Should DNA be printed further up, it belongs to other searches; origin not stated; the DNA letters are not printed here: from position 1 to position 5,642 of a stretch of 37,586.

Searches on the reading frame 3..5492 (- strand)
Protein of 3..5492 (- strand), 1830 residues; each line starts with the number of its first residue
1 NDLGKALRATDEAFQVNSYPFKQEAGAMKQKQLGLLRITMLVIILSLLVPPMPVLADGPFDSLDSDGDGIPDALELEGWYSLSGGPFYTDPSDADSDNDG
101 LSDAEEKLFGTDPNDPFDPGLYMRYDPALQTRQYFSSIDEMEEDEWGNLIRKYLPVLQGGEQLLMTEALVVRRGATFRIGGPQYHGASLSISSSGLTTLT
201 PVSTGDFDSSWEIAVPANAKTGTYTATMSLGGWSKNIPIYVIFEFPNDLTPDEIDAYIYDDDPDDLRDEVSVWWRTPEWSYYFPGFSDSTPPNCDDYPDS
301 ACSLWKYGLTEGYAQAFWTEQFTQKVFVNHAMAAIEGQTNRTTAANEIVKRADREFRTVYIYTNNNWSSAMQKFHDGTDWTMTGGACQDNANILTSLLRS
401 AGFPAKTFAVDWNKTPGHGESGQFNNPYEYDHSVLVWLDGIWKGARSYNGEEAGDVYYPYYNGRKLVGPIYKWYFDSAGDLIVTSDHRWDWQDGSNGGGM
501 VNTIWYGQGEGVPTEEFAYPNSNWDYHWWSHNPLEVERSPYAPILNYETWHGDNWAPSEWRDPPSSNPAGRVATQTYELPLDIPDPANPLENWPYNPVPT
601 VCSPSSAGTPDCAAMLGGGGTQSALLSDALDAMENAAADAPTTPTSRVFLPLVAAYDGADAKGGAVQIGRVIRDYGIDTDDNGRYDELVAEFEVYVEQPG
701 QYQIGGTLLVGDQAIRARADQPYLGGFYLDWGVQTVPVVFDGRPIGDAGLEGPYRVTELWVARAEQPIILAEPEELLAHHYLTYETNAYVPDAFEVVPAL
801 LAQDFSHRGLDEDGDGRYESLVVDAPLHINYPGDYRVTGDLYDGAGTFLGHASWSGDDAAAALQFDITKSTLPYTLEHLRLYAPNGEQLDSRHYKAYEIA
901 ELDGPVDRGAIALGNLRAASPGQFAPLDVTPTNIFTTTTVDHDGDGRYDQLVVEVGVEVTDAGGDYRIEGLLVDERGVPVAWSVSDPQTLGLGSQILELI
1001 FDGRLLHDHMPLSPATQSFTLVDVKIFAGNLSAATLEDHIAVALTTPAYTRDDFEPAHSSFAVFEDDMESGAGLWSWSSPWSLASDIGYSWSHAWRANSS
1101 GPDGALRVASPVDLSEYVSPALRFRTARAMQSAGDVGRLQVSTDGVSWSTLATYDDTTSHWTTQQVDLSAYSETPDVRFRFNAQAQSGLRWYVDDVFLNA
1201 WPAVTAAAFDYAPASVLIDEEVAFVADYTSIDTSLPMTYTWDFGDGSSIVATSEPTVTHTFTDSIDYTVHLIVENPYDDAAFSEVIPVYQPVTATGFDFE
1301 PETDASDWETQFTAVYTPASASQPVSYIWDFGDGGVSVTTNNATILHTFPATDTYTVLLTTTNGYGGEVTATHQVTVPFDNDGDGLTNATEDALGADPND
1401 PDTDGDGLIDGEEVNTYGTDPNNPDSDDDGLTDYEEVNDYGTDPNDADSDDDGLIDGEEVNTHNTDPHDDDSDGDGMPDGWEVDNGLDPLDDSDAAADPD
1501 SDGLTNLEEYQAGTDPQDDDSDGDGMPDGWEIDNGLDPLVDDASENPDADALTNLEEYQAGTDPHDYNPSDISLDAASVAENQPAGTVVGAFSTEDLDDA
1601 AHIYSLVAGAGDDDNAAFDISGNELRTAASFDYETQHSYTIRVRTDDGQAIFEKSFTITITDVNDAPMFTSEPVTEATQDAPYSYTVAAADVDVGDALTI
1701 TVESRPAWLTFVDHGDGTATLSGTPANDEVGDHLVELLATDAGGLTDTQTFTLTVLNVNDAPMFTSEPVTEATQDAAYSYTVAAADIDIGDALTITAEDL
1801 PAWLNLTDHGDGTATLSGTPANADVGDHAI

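Call 51: search_protein_families(library=pfam, proteins=[window:3-5492:-], max_evalue=0.01)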
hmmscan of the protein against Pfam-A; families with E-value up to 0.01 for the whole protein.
window:3-5492:- (1830 aa): 7 families
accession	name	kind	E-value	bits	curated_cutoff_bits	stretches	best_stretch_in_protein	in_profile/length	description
PF18884.5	TSP3_bac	-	7.4e-30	102.9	25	5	1402-1424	1-22/22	Bacterial TSP3 repeat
PF00801.26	PKD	-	4e-21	75.2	23.5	2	1220-1279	15-71/80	PKD domain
PF18911.6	PKD_4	-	6.6e-18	65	27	2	1305-1377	15-85/85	PKD domain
PF05345.18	He_PIG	-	5.6e-17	62.4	24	2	1667-1755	2-95/96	Putative Ig domain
PF00028.23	Cadherin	-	3.2e-07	31.1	28.8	1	1577-1657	3-85/93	Cadherin domain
PF21471.3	Reelin_subrepeat-B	-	7.1e-07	29.5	27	1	1138-1198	61-126/127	Reelin subrepeat B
PF01841.26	Transglut_core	-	0.00077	20.2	23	1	338-408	11-75/108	Transglutaminase-like superfamily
